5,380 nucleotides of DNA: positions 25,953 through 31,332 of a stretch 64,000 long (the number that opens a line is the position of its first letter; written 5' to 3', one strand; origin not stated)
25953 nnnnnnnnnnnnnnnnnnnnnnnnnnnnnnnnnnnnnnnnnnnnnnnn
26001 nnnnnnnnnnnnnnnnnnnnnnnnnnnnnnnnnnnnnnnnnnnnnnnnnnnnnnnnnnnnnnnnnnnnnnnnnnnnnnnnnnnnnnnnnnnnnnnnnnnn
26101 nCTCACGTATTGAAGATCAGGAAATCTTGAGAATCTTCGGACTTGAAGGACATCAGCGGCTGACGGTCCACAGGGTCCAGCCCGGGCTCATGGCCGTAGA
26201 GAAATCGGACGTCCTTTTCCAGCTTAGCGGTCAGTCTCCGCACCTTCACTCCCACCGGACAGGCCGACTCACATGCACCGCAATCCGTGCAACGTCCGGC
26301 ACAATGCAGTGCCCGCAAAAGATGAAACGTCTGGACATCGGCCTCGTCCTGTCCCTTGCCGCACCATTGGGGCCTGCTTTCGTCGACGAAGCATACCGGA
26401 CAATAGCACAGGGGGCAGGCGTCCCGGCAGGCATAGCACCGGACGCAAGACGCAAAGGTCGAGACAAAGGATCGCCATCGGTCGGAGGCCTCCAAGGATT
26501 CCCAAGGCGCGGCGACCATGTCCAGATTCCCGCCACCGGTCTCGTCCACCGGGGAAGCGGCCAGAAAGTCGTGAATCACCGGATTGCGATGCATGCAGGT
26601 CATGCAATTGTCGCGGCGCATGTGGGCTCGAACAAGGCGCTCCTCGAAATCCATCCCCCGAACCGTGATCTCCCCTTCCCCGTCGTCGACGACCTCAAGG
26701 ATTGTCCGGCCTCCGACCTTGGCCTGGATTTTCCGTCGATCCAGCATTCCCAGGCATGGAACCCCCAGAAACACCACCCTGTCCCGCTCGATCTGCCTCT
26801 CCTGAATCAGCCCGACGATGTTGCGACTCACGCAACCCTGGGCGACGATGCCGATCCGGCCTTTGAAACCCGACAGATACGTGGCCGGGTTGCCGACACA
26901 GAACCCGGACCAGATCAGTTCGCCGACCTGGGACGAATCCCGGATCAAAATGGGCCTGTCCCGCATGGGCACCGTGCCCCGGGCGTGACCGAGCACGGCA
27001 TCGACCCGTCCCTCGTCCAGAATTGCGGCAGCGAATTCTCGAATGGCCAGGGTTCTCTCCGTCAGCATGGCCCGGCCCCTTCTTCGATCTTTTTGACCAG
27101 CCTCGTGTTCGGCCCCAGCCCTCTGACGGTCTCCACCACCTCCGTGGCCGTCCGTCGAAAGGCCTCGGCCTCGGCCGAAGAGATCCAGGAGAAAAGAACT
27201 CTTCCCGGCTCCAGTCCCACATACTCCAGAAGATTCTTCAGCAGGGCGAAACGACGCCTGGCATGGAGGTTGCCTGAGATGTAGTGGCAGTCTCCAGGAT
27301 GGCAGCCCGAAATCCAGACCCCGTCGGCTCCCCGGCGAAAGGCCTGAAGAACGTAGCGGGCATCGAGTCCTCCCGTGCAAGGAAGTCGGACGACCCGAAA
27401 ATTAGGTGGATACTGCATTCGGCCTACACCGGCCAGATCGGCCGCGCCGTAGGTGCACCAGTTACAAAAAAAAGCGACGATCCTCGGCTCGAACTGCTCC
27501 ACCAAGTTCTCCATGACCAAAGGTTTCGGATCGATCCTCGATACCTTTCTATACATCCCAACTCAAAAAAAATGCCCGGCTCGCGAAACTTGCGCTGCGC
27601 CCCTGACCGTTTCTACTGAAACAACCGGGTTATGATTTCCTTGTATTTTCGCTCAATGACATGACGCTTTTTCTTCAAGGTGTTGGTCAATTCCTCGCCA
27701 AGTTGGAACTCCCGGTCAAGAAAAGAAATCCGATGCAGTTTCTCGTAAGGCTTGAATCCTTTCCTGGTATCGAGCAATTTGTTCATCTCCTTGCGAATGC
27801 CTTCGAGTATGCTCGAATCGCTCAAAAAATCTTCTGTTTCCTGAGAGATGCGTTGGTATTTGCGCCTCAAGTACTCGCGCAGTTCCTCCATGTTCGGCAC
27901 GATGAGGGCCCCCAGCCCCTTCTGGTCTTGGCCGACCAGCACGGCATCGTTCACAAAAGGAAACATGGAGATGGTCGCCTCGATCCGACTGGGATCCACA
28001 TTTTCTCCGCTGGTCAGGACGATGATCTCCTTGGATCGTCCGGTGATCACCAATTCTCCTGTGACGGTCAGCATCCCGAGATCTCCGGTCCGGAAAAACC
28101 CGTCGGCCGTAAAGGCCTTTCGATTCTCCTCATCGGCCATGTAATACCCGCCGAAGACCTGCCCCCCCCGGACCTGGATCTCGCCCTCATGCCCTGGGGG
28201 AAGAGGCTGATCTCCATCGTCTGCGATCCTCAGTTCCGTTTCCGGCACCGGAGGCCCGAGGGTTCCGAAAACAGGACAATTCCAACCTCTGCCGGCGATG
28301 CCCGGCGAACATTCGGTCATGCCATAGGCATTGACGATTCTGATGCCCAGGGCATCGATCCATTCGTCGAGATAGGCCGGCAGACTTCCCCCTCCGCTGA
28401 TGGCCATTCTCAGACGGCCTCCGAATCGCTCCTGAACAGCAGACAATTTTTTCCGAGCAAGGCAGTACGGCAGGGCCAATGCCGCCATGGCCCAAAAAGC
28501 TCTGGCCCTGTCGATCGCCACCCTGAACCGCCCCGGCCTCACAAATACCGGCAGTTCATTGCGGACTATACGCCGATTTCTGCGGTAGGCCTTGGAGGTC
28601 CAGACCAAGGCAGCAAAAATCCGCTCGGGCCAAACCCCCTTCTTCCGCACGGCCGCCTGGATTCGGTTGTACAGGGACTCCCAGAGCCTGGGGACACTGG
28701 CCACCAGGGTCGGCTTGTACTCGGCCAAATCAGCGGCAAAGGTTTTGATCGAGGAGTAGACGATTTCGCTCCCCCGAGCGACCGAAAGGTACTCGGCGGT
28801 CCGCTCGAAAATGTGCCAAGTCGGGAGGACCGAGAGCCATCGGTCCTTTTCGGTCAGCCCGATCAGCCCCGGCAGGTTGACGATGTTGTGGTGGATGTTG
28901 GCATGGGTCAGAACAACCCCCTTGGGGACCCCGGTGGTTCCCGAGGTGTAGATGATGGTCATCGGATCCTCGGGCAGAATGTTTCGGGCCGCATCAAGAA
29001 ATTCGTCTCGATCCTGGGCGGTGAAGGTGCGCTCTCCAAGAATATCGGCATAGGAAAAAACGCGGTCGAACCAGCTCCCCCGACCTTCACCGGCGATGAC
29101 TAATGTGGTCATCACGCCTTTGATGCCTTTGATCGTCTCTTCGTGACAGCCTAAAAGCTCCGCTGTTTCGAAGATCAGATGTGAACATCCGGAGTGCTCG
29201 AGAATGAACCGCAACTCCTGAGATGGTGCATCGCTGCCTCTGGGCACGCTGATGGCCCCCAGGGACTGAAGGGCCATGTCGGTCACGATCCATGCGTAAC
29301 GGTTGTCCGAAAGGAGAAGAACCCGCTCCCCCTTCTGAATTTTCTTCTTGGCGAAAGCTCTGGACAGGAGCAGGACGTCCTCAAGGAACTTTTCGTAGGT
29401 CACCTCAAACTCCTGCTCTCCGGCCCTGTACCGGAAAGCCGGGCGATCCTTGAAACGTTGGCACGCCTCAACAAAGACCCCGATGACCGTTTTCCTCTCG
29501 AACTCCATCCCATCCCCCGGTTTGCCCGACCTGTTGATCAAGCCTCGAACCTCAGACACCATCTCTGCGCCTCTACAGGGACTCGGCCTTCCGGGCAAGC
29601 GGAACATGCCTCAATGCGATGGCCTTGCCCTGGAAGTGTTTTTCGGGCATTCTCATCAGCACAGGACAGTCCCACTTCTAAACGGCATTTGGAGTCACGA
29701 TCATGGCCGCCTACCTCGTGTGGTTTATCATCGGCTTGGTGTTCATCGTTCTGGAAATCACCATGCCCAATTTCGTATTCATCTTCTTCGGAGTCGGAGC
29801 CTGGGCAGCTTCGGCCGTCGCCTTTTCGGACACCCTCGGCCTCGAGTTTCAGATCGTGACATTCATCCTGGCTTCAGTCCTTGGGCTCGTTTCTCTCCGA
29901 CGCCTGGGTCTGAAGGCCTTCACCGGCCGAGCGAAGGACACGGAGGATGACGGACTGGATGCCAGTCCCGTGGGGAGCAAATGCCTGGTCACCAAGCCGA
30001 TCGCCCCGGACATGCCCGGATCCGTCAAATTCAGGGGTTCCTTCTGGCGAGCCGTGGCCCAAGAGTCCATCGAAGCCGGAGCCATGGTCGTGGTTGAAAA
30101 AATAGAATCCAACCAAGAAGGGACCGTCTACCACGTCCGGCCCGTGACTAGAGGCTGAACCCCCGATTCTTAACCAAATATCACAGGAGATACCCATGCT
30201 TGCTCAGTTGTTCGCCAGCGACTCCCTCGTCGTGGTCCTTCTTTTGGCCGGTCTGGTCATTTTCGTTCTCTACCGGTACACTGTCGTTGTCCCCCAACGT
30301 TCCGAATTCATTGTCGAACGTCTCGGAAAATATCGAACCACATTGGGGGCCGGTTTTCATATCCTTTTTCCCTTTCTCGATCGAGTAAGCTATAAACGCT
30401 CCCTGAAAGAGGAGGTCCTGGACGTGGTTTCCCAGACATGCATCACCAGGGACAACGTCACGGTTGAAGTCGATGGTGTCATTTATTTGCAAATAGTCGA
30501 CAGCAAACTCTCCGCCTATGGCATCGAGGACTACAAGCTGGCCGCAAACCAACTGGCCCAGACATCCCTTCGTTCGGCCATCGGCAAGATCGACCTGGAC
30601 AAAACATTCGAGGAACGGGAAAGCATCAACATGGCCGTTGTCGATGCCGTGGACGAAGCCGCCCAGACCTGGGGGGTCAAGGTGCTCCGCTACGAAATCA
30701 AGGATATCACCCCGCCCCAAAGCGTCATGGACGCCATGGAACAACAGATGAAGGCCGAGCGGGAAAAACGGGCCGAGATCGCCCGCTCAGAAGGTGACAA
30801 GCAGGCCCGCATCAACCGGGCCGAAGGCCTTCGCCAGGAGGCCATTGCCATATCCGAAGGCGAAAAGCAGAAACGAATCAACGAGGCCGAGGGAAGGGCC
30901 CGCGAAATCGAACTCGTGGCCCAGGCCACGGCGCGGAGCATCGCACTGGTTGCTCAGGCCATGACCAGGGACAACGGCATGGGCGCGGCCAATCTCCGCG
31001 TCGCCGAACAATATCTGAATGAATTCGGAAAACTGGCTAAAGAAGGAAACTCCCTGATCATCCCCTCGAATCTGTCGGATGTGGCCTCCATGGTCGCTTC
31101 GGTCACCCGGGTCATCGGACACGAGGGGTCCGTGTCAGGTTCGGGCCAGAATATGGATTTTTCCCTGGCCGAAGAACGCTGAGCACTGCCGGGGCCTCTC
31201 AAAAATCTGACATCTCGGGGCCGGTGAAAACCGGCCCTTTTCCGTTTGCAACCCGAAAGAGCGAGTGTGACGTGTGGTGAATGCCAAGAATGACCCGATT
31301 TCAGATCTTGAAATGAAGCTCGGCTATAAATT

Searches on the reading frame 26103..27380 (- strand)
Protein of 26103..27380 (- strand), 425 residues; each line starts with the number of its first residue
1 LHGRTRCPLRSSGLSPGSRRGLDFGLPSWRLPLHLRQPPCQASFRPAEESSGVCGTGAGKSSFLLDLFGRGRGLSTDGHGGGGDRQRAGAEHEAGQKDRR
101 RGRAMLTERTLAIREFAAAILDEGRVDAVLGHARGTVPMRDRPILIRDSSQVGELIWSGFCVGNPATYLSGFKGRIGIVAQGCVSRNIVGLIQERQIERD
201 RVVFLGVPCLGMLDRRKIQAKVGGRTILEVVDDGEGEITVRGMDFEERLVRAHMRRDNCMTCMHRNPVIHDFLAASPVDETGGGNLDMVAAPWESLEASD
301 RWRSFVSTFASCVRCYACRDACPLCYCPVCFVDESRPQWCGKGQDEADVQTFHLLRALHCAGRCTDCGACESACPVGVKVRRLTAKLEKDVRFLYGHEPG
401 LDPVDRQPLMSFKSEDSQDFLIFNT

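Call 5: search_protein_families(library=pfam, proteins=[window:26103-27380:-], max_evalue=0.01)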
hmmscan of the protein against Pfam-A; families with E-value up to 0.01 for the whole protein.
window:26103-27380:- (425 aa): 8 families
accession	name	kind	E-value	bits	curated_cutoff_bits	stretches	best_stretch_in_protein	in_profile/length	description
PF12797.12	Fer4_2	-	5.9e-06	26.4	24.5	2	310-323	8-21/22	4Fe-4S binding domain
PF00037.32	Fer4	-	2.3e-05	24.5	21.1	1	363-378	7-22/24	4Fe-4S binding domain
PF13183.11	Fer4_8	-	0.0001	23.2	27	1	310-378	3-68/68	4Fe-4S dicluster domain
PF13237.11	Fer4_10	-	0.0021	18.4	25.5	1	310-375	7-53/53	4Fe-4S dicluster domain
PF13187.11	Fer4_9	-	0.0032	17.9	27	0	312-377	2-50/52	4Fe-4S dicluster domain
PF12837.12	Fer4_6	-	0.004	17.5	25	1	362-378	7-23/24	4Fe-4S binding domain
PF12800.12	Fer4_4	-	0.0043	17.8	24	1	362-377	2-17/17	4Fe-4S binding domain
PF04422.18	FrhB_FdhB_N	-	0.0083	16.7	22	0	115-153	23-61/78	Coenzyme F420 hydrogenase/dehydrogenase, beta subunit N-term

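Call 6: search_protein_families(library=ncbifam, proteins=[window:26103-27380:-], max_evalue=0.001)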
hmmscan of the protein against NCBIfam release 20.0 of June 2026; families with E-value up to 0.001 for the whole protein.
window:26103-27380:- (425 aa): 1 family
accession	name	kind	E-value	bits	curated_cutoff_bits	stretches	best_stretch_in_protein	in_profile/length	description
NF005746.0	PRK07570.1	subfamily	0.00025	20.4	243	1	309-390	156-239/250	succinate dehydrogenase/fumarate reductase iron-sulfur subunit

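Call 51: search_solved_structures(query=window:26103-27380:-, max_evalue=0.01)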
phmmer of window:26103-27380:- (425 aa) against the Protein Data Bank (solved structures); distinct sequences matched with E-value up to 0.01: 6.
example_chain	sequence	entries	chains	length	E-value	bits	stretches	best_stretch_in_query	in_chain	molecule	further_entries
7bkb_E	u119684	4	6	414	1e-21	80.4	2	298-415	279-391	Formate dehydrogenase, beta subunit (F420)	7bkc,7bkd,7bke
9t1s_M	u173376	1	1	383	3.4e-19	72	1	309-403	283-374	formate dehydrogenase (coenzyme F420)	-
8rvu_E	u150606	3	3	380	1.8e-18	69.6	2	300-402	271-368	Formate dehydrogenase, beta subunit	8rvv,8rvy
7q5y_D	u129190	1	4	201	0.00017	23.6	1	294-378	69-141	NADH-quinone oxidoreductase subunit I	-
6lum_B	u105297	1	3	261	0.0051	18.7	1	306-390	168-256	Succinate dehydrogenase subunit B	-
2fug_9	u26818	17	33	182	0.0054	18.6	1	310-384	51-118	NADH-quinone oxidoreductase chain 9 | NADH-QUINONE OXIDOREDUCTASE SUBUNIT 9 | NADH-quinone oxidoreductase subunit I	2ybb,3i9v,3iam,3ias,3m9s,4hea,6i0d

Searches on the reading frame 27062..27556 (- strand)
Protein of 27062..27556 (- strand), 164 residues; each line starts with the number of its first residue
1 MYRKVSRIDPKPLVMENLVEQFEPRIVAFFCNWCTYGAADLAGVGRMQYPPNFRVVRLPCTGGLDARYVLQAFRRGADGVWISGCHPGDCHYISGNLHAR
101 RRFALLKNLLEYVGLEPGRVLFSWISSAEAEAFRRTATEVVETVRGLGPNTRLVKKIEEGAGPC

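Call 73: search_protein_families(library=pfam, proteins=[window:27062-27556:-], max_evalue=0.001)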
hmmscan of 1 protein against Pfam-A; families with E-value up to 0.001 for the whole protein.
window:27062-27556:- (164 aa): 1 family
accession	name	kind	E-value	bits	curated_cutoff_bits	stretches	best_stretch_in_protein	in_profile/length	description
PF02662.21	FlpD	-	6.8e-51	171.9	22.3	1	26-148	1-123/123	Methyl-viologen-reducing hydrogenase, delta subunit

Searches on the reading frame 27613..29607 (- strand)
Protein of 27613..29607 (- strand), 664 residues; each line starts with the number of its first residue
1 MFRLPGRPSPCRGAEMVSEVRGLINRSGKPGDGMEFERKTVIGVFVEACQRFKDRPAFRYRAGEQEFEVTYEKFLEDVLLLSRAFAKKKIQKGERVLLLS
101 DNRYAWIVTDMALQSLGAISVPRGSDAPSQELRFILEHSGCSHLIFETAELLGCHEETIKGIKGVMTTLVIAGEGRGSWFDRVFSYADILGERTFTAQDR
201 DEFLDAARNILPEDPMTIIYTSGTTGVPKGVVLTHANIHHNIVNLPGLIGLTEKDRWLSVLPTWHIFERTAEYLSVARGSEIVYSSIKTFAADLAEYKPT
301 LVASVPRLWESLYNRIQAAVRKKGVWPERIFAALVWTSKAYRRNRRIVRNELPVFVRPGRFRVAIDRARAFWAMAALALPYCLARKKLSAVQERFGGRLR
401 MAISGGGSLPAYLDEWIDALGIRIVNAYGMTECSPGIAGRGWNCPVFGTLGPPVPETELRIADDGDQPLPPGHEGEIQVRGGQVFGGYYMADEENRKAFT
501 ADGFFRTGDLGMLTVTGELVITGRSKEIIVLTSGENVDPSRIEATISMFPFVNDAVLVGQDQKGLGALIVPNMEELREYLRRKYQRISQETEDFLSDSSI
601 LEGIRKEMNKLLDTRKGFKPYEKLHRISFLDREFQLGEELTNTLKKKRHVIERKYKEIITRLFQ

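Call 5: search_protein_families(library=pfam, proteins=[window:27613-29607:-], max_evalue=0.01)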
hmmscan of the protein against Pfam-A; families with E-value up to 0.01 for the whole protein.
window:27613-29607:- (664 aa): 2 families
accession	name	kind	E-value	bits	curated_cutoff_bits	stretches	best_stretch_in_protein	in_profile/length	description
PF00501.34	AMP-binding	-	3.5e-79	266.8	29.9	1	46-489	2-384/384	AMP-binding enzyme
PF23562.2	AMP-binding_C_3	-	3.5e-09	37.5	20.8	1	527-613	2-89/124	AMP-binding enzyme C-terminal domain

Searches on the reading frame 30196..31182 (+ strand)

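Call 35: search_protein_families(library=pfam, proteins=[window:30196-31182:+], max_evalue=0.0001)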
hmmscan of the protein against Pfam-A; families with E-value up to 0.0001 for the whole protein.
window:30196-31182:+ (328 aa): 2 families
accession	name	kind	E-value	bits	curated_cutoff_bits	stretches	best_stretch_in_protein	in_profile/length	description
PF01145.31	Band_7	-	4e-37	128.4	23.6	1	31-202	2-176/176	SPFH domain / Band 7 family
PF16200.10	Band_7_C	-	1.1e-22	80.3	29.1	1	251-309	2-60/63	C-terminal region of band_7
